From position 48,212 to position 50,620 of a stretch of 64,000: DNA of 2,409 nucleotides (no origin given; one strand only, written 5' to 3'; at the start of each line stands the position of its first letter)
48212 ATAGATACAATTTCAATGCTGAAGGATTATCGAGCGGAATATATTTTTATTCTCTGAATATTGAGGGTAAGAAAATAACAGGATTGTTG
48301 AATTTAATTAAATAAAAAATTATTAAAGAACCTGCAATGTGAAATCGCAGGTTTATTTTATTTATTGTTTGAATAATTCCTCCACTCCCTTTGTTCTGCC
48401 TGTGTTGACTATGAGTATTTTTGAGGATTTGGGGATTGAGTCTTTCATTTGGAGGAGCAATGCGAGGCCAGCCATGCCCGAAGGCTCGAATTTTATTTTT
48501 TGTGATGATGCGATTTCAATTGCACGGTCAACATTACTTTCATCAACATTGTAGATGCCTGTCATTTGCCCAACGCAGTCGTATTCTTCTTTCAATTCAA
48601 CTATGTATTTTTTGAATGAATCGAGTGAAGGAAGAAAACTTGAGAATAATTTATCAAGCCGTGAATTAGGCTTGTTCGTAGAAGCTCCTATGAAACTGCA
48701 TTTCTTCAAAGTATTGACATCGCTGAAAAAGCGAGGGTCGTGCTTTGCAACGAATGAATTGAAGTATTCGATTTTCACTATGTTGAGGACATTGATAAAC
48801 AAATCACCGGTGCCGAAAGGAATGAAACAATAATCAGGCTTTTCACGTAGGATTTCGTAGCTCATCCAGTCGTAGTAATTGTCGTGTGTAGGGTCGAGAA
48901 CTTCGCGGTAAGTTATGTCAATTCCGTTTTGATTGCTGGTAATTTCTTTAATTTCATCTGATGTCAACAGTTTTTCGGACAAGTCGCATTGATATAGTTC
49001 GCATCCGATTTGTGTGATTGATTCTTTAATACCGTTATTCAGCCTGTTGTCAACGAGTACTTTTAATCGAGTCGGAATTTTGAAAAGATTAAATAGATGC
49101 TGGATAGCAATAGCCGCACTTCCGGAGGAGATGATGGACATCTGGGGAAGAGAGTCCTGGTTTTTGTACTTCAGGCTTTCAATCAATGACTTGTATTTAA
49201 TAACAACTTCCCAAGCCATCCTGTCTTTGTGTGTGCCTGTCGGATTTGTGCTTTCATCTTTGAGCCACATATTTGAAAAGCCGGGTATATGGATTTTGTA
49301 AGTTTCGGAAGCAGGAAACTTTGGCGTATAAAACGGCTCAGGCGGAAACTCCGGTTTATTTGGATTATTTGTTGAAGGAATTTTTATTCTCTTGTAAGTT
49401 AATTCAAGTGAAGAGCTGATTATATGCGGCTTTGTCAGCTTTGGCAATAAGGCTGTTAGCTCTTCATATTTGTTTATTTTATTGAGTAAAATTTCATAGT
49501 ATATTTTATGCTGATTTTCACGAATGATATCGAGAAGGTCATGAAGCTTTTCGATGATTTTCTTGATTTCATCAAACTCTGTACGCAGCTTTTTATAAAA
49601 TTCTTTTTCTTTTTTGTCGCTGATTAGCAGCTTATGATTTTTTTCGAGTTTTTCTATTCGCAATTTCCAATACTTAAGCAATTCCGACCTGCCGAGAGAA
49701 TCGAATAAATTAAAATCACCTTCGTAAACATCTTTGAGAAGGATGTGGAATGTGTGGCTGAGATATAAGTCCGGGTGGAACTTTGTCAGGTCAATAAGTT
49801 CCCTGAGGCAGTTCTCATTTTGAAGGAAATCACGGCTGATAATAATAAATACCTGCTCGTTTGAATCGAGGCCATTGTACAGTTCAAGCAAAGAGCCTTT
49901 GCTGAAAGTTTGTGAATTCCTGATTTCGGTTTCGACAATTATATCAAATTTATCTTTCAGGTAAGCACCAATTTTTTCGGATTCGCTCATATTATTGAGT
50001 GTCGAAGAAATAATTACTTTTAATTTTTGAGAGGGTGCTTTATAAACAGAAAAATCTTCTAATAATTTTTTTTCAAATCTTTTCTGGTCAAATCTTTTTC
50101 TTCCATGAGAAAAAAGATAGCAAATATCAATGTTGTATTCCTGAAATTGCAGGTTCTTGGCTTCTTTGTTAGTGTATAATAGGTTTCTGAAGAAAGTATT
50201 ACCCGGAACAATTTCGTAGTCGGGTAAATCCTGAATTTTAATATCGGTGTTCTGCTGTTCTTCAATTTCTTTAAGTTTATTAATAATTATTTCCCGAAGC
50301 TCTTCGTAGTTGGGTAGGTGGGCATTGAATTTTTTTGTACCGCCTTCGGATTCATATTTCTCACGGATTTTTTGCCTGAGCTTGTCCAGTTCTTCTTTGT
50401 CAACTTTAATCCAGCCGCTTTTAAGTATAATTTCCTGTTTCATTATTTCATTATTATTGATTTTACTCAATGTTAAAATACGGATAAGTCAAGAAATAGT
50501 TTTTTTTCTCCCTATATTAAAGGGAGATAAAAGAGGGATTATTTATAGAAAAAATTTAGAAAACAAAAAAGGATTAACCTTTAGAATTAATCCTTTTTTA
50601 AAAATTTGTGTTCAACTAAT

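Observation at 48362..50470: Monocistronic TIR-like / PLP-enzyme fusion protein bracketed by two hairpins: candidate undescribed NAD-linked or immune module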

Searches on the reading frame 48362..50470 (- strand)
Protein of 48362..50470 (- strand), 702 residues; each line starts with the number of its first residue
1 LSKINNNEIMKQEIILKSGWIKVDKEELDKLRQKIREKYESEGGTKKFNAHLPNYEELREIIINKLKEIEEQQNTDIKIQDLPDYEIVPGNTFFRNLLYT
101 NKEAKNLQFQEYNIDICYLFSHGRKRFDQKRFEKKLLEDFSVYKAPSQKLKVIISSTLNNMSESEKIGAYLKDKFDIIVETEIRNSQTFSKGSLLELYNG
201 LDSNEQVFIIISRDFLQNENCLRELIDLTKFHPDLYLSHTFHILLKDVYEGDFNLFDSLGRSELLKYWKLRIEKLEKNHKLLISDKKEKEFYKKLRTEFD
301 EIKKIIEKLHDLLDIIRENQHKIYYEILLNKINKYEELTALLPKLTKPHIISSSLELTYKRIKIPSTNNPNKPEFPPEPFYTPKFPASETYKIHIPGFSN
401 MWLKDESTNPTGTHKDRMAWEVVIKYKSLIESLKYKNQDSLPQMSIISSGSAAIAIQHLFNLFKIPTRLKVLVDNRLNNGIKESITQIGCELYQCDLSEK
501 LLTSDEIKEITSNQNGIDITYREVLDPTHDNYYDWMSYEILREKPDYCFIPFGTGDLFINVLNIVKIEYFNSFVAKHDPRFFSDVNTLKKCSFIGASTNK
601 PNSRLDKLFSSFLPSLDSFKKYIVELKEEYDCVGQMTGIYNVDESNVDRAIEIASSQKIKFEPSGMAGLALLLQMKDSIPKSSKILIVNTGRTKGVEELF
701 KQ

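Call 3: search_protein_families(library=pfam, proteins=[window:48362-50470:-], max_evalue=1)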
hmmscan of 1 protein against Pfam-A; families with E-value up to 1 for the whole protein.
window:48362-50470:- (702 aa): 4 families
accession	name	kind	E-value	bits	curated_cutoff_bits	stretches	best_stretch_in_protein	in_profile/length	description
PF00291.31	PALP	-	4.6e-18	66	35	1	395-691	13-295/295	Pyridoxal-phosphate dependent enzyme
PF01261.30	AP_endonuc_2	-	0.15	12.1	31.1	0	298-350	98-153/249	Xylose isomerase-like TIM barrel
PF24465.1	Tri-helical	-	0.32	11.9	27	1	21-71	5-55/85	Tri-helical domain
PF09177.16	STX6_10_61_N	-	0.77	10.8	29.4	0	264-324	20-74/99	Syntaxin 6/10/61, N-terminal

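Call 4: search_protein_families(library=padloc, proteins=[window:48362-50470:-], max_evalue=1)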
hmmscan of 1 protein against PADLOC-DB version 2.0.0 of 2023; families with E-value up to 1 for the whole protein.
window:48362-50470:- (702 aa): 0 families

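Call 5: search_protein_families(library=ncbifam, proteins=[window:48362-50470:-], max_evalue=1)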
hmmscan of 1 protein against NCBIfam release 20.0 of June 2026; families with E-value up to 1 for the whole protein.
window:48362-50470:- (702 aa): 8 families
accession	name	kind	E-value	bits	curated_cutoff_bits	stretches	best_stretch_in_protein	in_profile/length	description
NF004996.0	PRK06381.1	equivalog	9.9e-06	24.8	266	1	397-582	29-203/319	threonine synthase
NF006205.0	PRK08329.1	equivalog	6.1e-05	22.2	358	1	399-562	72-222/347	threonine synthase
NF004170.0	PRK05638.1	equivalog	0.00057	18.6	421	1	399-457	80-128/442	threonine synthase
NF006050.0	PRK08197.1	equivalog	0.035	12.8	303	1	397-427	94-124/406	threonine synthase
TIGR01138.1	cysM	equivalog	0.052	13.1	394.2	1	399-496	23-112/290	cysteine synthase B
TIGR03945.1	PLP_SbnA_fam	equivalog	0.068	12.2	349.95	1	400-500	23-115/304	2,3-diaminopropionate biosynthesis protein SbnA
NF008735.0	PRK11761.1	equivalog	0.12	11.6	413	1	399-503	27-123/296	cysteine synthase CysM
NF040677.1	wall_bind_EntC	exception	0.24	10.2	770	1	523-569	113-158/422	cell wall-binding protein EntC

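Call 6: find_homologous_proteins(query=window:48362-50470:-, max_evalue=0.001)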
Query window:48362-50470:- (702 aa): 158 proteins with E <= 0.001 among 8000 candidates; the best 120 are listed.
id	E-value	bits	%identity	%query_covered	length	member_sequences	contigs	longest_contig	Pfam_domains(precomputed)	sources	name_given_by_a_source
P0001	0.0e+0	1484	95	99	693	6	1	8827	PF00291.32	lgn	-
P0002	0.0e+0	1403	91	98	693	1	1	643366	PF00291.32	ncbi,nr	ncbi:MAG: PLP-dependent lyase/thiolase [Bacteroidetes bacterium]|nr:MAG: PLP-dependent lyase/thiolas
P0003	0.0e+0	1280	82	98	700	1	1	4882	PF00291.32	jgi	jgi:hypothetical protein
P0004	0.0e+0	1267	81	98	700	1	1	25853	PF00291.32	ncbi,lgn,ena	-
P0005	0.0e+0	1247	89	88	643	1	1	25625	PF00291.32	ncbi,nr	ncbi:MAG: pyridoxal-phosphate dependent enzyme [Ignavibacteriae bacterium]|nr:pyridoxal-phosphate de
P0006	0.0e+0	1117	71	98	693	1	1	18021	PF00291.32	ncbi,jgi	ncbi:MAG: pyridoxal-phosphate dependent enzyme [FCB group bacterium]|jgi:cysteine synthase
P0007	0.0e+0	1054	67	98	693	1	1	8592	PF00291.32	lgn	-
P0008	0.0e+0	1052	68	98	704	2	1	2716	PF00291.32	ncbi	ncbi:MAG: pyridoxal-phosphate dependent enzyme [Bacteroidota bacterium]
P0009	0.0e+0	1049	67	98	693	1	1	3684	PF00291.32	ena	-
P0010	0.0e+0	1048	67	98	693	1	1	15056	PF00291.32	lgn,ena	-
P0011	0.0e+0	1047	67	99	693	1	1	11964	PF00291.32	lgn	-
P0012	0.0e+0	1045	67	98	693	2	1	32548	PF00291.32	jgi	jgi:cysteine synthase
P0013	0.0e+0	1042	66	98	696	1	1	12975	PF00291.32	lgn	-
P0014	0.0e+0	1037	66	98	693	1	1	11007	PF00291.32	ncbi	-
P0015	0.0e+0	1034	67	98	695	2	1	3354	PF00291.32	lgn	-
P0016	0.0e+0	1034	67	98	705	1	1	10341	PF00291.32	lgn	-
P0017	0.0e+0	1033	66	98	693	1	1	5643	PF00291.32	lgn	-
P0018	0.0e+0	1030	66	99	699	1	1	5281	PF00291.32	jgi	jgi:hypothetical protein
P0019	0.0e+0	1028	65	98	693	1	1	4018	PF00291.32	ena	-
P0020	0.0e+0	1026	65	98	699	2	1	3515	PF00291.32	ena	-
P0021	0.0e+0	1026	66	98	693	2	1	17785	PF00291.32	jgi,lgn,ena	-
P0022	0.0e+0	1026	65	99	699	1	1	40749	PF00291.32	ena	-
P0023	0.0e+0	1025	65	99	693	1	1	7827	PF00291.32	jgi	-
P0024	0.0e+0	1022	66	99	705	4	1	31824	PF00291.32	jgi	-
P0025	0.0e+0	1021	65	98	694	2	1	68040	PF00291.32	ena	-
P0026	1.9e-297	1006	65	98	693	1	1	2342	PF00291.32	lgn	-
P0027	6.7e-297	1005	65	99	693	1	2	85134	PF00291.32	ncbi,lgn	-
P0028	2.3e-296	1003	65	99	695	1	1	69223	PF00291.32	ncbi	ncbi:PLP-dependent lyase/thiolase [Bacteroidota bacterium]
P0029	1.5e-295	1000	65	98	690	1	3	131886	PF00291.32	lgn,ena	-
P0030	6.0e-295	998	65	99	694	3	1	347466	PF00291.32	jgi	jgi:cysteine synthase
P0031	8.7e-294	994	66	98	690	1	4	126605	PF00291.32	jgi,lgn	-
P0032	1.4e-293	994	65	98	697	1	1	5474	PF00291.32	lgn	-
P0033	3.0e-293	993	65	99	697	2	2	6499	PF00291.32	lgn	-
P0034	3.9e-292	989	64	99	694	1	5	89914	PF00291.32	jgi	jgi:hypothetical protein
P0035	2.6e-290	983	64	98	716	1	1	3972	PF00291.32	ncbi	-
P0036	2.1e-288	977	64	98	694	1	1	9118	PF00291.32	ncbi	-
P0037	2.4e-288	976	63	99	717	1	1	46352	PF00291.32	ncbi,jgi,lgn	-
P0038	3.0e-288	976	62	98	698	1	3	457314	PF00291.32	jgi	jgi:cysteine synthase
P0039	1.5e-287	974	61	99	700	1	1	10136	PF00291.32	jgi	jgi:cysteine synthase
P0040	3.3e-286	969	62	98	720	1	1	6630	PF00291.32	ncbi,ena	-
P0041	5.4e-286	969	62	98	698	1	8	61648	PF00291.32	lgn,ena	-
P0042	2.2e-284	963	62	98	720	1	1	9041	PF00291.32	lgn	-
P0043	2.2e-278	943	61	98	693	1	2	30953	PF00291.32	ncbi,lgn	-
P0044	2.4e-271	920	60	98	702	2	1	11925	PF00291.32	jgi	-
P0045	2.8e-223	761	52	98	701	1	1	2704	PF00291.32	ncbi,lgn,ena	-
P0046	1.1e-217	743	51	98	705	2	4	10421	PF00291.32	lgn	-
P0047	4.3e-216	738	50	98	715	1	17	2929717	PF00291.32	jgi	jgi:cysteine synthase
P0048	3.3e-215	735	50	98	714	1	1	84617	PF00291.32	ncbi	-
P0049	6.4e-215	734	51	98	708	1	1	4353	PF00291.32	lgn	-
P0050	3.0e-214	732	50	98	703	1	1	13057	PF00291.32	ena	-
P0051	1.3e-212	726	49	98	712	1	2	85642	PF00291.32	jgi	-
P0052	3.9e-212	725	50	98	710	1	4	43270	PF00291.32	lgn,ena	-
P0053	4.8e-212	724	49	98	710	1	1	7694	PF00291.32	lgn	-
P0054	3.2e-211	721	51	98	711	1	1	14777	PF00291.32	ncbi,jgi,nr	ncbi:MAG: hypothetical protein DRI95_02750 [Bacteroidetes bacterium]|nr:MAG: hypothetical protein DR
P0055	1.3e-210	719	49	98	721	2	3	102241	PF00291.32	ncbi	-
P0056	2.7e-210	718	49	98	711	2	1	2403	PF00291.32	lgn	-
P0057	3.5e-210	718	50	98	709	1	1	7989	PF00291.32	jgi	-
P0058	1.9e-209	716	50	98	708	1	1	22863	PF00291.32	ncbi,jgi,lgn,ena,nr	ncbi:MAG: hypothetical protein B6I20_04455 [Bacteroidetes bacterium 4572_117]|nr:MAG: hypothetical p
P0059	5.2e-209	714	50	98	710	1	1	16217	PF00291.32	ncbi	-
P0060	1.1e-207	710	48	98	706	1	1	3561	PF00291.32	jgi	-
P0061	1.5e-207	709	48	98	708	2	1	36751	PF00291.32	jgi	jgi:hypothetical protein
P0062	2.4e-207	709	49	98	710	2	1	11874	PF00291.32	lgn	-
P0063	2.9e-207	708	49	98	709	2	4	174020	PF00291.32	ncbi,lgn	-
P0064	2.9e-206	705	49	97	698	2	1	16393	PF00291.32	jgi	jgi:cysteine synthase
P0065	1.9e-204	699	48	98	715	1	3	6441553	PF00291.32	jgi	jgi:cysteine synthase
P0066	2.9e-204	699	49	98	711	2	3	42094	PF00291.32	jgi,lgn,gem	jgi:cysteine synthase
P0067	1.8e-203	696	48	98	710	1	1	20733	PF00291.32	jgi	jgi:cysteine synthase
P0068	5.1e-203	694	48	98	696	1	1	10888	PF00291.32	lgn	-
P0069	1.1e-201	690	48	98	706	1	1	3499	PF00291.32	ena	-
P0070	6.7e-200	684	48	98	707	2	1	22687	PF00291.32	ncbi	-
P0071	2.4e-199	682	47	98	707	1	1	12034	PF00291.32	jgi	-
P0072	1.4e-179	617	53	75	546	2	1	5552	PF00291.32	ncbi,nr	ncbi:MAG: pyridoxal-phosphate dependent enzyme [Chloroflexia bacterium]|nr:pyridoxal-phosphate depen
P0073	3.3e-177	609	56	73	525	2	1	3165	PF00291.32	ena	-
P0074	1.8e-166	574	52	72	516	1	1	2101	PF00291.32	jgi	jgi:cysteine synthase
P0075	1.3e-160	554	48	79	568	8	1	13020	PF00291.32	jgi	-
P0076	6.1e-148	512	61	54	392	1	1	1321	PF00291.32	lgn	-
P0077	6.5e-131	456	56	55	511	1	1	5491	PF00291.32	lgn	-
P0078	3.2e-129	451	56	52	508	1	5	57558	PF00291.32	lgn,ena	-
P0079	3.9e-127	444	59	47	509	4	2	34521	PF00291.32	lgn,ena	-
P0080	4.8e-127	443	59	47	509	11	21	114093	PF00291.32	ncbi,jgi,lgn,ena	-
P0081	8.4e-127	443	59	47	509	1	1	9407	PF00291.32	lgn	-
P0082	6.1e-126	440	58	47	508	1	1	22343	PF00291.32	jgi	jgi:hypothetical protein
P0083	9.3e-125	436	58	47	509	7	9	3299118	PF00291.32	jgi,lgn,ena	jgi:hypothetical protein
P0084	1.5e-124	435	60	46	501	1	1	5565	PF00291.32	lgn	-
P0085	2.9e-124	434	60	47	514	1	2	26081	PF00291.32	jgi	jgi:Pyridoxal-phosphate dependent enzyme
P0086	3.6e-124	434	60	47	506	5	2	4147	PF00291.32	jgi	jgi:hypothetical protein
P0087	8.1e-124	433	58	47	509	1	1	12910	PF00291.32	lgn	-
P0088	9.8e-124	432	57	47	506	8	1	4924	PF00291.32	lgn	-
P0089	1.2e-123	432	53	52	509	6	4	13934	PF00291.32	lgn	-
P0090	2.1e-123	431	58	47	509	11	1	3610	PF00291.32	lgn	-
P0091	3.6e-123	431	59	47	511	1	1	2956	PF00291.32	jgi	jgi:hypothetical protein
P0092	6.3e-123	430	58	47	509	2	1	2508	PF00291.32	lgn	-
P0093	1.1e-122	429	54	52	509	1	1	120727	PF00291.32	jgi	jgi:hypothetical protein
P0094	1.8e-122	428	59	47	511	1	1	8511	PF00291.32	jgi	jgi:hypothetical protein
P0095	1.9e-122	428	59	47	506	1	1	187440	PF00291.32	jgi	jgi:hypothetical protein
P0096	1.9e-122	428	55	47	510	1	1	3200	PF00291.32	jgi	jgi:threonine dehydratase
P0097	2.2e-122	428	55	53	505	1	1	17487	PF00291.32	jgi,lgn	-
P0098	2.3e-122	428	59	47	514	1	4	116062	PF00291.32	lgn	-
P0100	3.2e-122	427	56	47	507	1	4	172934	PF00291.32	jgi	jgi:hypothetical protein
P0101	4.5e-122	427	57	47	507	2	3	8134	PF00291.32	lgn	-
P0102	4.6e-122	427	59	47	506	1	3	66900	PF00291.32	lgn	-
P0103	6.0e-122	426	56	51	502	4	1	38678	PF00291.32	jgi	jgi:cysteine synthase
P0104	8.0e-122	426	59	46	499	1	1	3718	PF00291.32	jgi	jgi:cysteine synthase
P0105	1.1e-121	426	59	47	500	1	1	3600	PF00291.32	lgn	-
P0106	1.1e-121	426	59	45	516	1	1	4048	PF00291.32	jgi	jgi:Pyridoxal-phosphate dependent enzyme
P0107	1.4e-121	425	50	56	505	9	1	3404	PF00291.32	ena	-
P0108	1.7e-121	425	59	47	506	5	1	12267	PF00291.32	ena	-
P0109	1.8e-121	425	60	47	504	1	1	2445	PF00291.32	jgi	-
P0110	1.9e-121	425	59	47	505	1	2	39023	PF00291.32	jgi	jgi:Pyridoxal-phosphate dependent enzyme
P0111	2.6e-121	424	58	47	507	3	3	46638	PF00291.32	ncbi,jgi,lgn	-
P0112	2.9e-121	424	56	47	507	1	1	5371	PF00291.32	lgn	-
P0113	3.7e-121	424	58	46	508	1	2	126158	PF00291.32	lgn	-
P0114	1.2e-119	419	40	83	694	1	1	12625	PF00291.32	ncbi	-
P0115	1.3e-119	419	58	45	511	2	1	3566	PF00291.32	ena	-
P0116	5.7e-119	417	58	44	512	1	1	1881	PF00291.32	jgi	-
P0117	8.1e-119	416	58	45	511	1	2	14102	PF00291.32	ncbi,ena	-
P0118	1.1e-118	416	58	44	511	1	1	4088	PF00291.32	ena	-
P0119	1.2e-118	416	58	48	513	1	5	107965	PF00291.32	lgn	-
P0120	4.6e-118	414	57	44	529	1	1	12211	PF00291.32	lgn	-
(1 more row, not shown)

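Call 7: search_solved_structures(query=window:48362-50470:-, max_evalue=1, show_alignments=2)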
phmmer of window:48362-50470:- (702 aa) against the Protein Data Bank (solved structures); distinct sequences matched with E-value up to 1: 4.
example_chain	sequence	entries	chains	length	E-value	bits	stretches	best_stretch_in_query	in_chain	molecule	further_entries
1ve1_A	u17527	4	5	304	0.33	12.5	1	384-423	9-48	O-acetylserine sulfhydrylase | O-acetylserine (Thiol)-lyase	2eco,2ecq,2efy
2bhs_A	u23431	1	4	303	0.64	11.6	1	398-492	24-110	CYSTEINE SYNTHASE B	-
2v03_A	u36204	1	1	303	0.64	11.6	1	398-492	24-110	Cysteine synthase B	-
2bht_A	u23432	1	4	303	0.8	11.3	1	398-492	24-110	CYSTEINE SYNTHASE B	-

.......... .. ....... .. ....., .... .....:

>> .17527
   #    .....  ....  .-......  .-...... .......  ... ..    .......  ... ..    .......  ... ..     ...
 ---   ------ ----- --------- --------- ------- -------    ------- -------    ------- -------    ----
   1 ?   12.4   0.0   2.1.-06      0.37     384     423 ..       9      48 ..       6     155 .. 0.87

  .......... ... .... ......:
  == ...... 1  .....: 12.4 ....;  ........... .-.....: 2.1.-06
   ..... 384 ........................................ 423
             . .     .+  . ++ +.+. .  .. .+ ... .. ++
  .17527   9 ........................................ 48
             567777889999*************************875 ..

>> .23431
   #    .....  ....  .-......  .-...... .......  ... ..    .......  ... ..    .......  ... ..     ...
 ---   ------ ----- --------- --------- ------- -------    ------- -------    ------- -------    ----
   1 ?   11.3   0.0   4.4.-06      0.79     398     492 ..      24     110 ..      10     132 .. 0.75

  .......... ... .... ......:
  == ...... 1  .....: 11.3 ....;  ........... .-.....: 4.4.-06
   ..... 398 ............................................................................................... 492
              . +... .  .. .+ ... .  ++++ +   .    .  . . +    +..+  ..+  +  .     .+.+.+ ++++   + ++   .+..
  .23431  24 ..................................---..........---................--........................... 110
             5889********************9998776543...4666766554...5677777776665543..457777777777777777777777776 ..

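Call 15: find_encoding_contigs(protein=P0030, flank=8000, max_places=3)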
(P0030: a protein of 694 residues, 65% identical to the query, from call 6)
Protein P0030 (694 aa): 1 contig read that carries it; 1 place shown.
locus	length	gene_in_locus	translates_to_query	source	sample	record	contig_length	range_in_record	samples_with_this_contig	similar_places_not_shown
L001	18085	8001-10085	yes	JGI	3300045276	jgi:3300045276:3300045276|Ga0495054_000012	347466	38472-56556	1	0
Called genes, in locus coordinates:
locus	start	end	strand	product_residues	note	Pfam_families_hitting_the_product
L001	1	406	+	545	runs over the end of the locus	PF00890:FAD_binding_2, PF01266:DAO, PF03486:HI0933_like (faint), PF07992:Pyr_redox_2 (faint), PF12831:FAD_oxidored (weak), PF13450:NAD_binding_8, PF01593:Amino_oxidase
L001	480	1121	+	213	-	PF08818:DUF1801, PF13376:OmdA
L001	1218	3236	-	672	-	PF19408:PKD_6 (faint), PF18962:Por_Secre_tail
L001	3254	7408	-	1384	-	PF18962:Por_Secre_tail (faint)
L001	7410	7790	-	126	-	-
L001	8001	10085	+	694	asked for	PF00291:PALP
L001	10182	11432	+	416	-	PF01979:Amidohydro_1, PF07969:Amidohydro_3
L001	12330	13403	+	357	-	PF26549:Tricorn_N (faint), PF07676:PD40 (faint), PF26550:Tricorn_2nd (weak)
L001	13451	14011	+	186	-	PF04542:Sigma70_r2, PF08281:Sigma70_r4_2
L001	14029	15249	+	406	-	-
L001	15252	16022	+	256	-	PF14344:DUF4397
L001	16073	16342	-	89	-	PF01084:Ribosomal_S18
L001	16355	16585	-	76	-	PF01197:Ribosomal_L31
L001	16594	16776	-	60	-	-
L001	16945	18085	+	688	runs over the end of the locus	PF22745:Nlig-Ia, PF01653:DNA_ligase_aden, PF03120:OB_DNA_ligase, PF12826:HHH_2, PF14520:HHH_5 (weak), PF00533:BRCT, PF12738:PTCB-BRCT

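Call 16: find_encoding_contigs(protein=P0047, flank=8000, max_places=3)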
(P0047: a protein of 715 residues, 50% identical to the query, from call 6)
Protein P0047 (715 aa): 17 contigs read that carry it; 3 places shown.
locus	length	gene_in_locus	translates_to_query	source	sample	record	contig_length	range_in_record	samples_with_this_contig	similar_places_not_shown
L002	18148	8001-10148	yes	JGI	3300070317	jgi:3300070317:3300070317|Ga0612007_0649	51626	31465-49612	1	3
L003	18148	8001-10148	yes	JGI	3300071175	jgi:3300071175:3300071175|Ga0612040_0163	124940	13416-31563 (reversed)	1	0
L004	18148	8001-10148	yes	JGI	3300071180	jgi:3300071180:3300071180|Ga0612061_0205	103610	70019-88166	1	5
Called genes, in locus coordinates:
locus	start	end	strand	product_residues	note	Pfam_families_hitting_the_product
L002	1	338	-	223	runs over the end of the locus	PF01609:DDE_Tnp_1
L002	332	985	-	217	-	PF01609:DDE_Tnp_1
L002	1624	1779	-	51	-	-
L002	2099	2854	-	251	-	PF00072:Response_reg, PF04397:LytTR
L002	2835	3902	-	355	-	PF06580:His_kinase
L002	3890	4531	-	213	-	-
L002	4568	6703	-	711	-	PF13620:CarboxypepD_reg, PF13715:CarbopepD_reg_2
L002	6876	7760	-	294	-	-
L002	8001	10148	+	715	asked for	PF00291:PALP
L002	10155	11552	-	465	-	PF00112:Peptidase_C1, PF13529:Peptidase_C39_2 (weak), PF14326:DUF4384 (weak)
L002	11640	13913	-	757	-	PF02493:MORN (weak), PF00656:Peptidase_C14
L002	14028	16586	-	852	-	PF02493:MORN (weak), PF00656:Peptidase_C14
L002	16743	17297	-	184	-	PF02834:LigT_PEase, PF10469:AKAP7_NLS, PF13563:2_5_RNA_ligase2, PF02834:LigT_PEase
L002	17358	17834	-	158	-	PF00196:GerE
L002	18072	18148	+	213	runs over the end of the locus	-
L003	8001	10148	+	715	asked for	PF00291:PALP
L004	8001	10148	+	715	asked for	PF00291:PALP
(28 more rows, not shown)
